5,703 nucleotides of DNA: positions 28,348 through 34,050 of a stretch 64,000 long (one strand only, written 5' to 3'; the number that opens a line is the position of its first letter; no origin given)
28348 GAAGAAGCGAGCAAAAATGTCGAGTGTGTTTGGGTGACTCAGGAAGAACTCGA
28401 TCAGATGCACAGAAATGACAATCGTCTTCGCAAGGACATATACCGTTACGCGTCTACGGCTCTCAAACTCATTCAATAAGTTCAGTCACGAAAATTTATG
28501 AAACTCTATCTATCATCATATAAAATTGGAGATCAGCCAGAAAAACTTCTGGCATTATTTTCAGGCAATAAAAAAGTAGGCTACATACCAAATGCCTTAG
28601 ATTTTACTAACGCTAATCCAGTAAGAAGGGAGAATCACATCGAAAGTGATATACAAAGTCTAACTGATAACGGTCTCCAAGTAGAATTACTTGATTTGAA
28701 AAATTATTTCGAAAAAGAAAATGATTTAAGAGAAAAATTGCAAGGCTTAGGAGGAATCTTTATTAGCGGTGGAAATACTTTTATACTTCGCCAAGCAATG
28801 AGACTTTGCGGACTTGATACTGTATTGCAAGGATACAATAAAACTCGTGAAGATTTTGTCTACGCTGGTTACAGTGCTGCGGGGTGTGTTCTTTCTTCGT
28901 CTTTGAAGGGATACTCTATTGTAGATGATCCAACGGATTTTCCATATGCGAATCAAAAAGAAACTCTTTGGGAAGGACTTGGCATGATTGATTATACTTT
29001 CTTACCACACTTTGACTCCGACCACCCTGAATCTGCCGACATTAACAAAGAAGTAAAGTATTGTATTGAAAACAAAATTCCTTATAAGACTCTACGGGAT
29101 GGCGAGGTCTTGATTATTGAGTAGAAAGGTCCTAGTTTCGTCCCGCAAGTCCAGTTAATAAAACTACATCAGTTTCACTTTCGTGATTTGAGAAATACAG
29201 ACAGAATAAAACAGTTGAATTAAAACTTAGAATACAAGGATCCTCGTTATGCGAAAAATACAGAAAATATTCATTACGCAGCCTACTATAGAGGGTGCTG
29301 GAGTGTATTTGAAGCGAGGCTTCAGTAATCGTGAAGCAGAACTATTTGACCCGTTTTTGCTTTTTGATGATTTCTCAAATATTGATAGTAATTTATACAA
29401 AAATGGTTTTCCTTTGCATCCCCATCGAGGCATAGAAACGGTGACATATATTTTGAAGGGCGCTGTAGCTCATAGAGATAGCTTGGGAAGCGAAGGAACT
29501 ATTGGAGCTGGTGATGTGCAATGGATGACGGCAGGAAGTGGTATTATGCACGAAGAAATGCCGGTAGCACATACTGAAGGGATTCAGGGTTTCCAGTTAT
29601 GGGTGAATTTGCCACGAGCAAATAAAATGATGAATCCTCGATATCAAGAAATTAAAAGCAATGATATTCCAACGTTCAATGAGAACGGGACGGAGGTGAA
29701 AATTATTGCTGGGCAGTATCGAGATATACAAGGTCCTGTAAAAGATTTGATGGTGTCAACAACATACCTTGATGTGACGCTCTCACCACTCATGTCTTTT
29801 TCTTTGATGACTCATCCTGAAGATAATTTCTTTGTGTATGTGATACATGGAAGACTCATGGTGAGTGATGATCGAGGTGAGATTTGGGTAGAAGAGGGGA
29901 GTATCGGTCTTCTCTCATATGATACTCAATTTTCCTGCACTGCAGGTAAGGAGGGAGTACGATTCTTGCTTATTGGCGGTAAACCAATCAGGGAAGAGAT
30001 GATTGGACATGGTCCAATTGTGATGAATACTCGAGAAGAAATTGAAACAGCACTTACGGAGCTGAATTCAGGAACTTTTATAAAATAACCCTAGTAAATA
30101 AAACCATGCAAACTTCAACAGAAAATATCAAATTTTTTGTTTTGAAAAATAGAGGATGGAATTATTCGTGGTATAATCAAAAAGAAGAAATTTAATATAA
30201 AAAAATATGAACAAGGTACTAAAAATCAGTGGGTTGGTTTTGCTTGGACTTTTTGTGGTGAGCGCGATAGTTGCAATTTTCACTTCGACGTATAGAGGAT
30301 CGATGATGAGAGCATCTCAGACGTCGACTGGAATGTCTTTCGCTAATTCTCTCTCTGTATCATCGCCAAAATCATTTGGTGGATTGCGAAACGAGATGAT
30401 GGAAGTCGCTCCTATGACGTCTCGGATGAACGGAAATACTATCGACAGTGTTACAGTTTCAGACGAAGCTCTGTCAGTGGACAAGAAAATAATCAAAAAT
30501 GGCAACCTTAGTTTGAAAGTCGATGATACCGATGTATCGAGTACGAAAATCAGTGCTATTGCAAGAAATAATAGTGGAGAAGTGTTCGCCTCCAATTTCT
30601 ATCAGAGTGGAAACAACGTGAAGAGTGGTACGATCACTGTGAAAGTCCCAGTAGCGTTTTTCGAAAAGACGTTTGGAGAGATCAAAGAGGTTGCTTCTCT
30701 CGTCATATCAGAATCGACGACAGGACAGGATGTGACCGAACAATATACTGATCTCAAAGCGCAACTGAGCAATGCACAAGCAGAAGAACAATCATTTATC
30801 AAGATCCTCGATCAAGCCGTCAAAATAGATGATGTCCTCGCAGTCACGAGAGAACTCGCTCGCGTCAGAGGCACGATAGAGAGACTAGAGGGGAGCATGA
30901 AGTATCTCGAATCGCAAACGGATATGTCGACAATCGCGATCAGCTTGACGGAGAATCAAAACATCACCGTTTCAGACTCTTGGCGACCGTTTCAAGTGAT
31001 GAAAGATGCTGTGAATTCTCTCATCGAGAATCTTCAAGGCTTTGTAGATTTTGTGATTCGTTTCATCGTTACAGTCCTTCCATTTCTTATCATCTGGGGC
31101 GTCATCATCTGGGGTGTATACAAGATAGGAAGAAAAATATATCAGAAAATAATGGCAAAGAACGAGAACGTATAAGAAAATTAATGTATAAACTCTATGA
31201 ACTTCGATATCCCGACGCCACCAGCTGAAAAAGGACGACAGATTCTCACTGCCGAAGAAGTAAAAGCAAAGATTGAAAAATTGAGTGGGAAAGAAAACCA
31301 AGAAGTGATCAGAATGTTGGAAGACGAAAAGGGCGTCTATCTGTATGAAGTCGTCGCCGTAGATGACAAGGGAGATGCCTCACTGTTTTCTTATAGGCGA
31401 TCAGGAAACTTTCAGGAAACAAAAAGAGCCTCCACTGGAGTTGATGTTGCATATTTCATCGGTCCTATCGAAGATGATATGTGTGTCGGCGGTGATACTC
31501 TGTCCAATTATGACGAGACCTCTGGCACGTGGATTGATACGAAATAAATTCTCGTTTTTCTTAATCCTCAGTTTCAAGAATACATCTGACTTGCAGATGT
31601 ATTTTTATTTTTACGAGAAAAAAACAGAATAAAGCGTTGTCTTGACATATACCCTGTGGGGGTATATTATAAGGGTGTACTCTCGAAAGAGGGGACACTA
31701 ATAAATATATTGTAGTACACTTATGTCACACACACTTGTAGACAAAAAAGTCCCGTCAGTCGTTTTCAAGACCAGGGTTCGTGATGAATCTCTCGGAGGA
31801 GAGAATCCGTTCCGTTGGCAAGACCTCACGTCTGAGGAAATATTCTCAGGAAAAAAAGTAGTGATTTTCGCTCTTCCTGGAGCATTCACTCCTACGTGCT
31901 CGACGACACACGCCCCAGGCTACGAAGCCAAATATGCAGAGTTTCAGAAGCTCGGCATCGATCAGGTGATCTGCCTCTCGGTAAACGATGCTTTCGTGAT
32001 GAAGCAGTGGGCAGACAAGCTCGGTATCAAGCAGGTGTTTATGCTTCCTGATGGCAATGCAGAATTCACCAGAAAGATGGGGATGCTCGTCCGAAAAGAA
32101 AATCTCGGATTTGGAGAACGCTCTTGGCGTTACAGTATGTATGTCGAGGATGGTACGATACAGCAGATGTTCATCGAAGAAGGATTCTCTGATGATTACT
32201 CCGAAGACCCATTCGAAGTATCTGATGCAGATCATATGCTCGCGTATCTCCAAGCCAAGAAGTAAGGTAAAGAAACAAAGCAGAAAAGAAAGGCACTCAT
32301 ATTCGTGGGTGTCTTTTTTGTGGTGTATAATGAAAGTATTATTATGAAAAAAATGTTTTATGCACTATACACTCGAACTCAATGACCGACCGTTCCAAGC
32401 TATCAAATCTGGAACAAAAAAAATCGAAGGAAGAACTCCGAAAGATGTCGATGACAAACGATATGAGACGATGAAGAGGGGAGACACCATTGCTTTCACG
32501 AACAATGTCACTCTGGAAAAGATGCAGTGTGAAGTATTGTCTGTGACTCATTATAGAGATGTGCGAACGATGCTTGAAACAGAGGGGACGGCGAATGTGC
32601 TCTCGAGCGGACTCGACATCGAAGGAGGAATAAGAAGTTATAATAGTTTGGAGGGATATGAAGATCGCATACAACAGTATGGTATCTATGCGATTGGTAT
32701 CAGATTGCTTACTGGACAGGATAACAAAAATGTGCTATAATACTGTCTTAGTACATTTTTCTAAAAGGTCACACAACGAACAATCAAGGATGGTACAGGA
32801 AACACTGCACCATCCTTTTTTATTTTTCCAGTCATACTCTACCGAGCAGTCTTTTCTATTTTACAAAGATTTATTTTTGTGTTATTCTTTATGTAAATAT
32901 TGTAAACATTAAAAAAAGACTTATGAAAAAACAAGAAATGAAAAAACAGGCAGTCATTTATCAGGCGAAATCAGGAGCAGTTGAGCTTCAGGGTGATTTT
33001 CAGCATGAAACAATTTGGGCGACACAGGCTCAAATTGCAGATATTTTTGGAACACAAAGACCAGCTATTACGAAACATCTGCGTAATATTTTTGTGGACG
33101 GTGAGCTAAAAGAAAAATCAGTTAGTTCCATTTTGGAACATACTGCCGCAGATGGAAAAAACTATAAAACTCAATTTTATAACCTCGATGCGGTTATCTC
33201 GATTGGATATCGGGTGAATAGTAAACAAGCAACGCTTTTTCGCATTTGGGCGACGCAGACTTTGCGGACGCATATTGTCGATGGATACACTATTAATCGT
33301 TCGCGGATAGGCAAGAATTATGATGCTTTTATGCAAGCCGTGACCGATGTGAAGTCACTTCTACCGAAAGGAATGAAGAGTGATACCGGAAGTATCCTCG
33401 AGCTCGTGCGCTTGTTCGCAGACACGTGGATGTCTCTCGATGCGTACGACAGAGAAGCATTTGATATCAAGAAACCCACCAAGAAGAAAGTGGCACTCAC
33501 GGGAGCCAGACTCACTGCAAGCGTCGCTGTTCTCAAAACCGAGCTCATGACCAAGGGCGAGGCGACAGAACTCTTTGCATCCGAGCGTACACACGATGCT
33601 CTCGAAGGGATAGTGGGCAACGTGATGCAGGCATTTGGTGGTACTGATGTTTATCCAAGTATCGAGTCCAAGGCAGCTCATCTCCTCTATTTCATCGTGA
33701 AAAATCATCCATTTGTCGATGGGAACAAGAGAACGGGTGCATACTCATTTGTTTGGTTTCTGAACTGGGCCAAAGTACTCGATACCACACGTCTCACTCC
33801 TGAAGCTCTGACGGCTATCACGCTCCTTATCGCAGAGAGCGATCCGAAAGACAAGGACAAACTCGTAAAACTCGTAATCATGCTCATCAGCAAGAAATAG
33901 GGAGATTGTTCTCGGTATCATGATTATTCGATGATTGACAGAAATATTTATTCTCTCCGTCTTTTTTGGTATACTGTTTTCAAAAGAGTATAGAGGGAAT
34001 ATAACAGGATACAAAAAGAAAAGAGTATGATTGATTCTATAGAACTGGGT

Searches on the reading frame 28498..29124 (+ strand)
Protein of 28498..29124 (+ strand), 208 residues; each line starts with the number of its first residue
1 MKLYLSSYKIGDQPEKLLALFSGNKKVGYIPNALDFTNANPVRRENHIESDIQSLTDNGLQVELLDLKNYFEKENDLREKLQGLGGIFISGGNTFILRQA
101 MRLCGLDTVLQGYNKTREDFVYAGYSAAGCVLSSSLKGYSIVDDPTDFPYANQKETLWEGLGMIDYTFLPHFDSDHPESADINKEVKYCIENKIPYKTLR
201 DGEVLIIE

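Call 62: search_protein_families(library=pfam, proteins=[window:28498-29124:+], max_evalue=0.001)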
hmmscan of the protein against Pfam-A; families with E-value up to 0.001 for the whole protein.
window:28498-29124:+ (208 aa): 1 family
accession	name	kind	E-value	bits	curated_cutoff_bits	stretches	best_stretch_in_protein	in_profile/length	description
PF03575.23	Peptidase_S51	-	3.6e-18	66.4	23.9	1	16-207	21-198/206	Peptidase family S51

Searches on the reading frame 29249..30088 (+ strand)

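Call 62: search_protein_families(library=pfam, proteins=[window:29249-30088:+], max_evalue=0.001)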
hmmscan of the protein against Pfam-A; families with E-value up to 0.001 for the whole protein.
window:29249-30088:+ (279 aa): 3 families
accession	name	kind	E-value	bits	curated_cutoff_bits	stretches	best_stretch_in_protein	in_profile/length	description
PF02678.22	Pirin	-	2.3e-34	118.1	26.1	1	27-119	10-108/108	Pirin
PF05726.19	Pirin_C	-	1.4e-22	80.5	27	1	173-277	1-102/103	Pirin C-terminal cupin domain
PF07883.17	Cupin_2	-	0.0005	20.2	27.2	0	54-96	11-51/70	Cupin domain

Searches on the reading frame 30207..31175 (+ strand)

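Call 62: search_protein_families(library=pfam, proteins=[window:30207-31175:+], max_evalue=0.001)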
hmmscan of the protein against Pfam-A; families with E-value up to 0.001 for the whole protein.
window:30207-31175:+ (322 aa): 1 family
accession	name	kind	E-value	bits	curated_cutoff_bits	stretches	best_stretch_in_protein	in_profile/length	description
PF14257.11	DUF4349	-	1.3e-51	175.5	27.7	1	94-305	2-212/213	Domain of unknown function (DUF4349)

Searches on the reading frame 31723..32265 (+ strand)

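Call 62: search_protein_families(library=pfam, proteins=[window:31723-32265:+], max_evalue=0.001)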
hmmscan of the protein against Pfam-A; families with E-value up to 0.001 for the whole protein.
window:31723-32265:+ (180 aa): 2 families
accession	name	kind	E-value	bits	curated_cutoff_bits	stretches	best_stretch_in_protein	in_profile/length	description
PF08534.16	Redoxin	-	4.1e-27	95.2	26.6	1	34-154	20-136/148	Redoxin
PF00578.27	AhpC-TSA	-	5e-13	49.5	26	1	33-131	16-105/124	AhpC/TSA family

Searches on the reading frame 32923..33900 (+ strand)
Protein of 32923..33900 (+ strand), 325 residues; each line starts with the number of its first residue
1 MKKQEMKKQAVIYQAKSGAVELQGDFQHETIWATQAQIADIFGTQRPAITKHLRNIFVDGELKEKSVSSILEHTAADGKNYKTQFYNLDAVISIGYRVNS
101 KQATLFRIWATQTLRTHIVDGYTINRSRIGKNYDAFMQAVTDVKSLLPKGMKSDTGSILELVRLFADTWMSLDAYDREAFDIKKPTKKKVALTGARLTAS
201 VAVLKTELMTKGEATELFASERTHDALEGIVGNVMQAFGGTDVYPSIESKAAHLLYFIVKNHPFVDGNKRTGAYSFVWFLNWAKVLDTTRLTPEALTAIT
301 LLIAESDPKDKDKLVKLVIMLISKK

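Call 62: search_protein_families(library=pfam, proteins=[window:32923-33900:+], max_evalue=0.001)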
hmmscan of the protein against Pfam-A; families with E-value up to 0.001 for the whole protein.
window:32923-33900:+ (325 aa): 2 families
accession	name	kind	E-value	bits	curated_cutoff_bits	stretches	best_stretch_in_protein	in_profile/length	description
PF13310.11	Virulence_RhuM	-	1.8e-19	70.5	33.7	1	68-131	3-69/252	Virulence protein RhuM family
PF02661.23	Fic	-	2.8e-12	47.7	24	1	221-280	23-93/93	Fic/DOC family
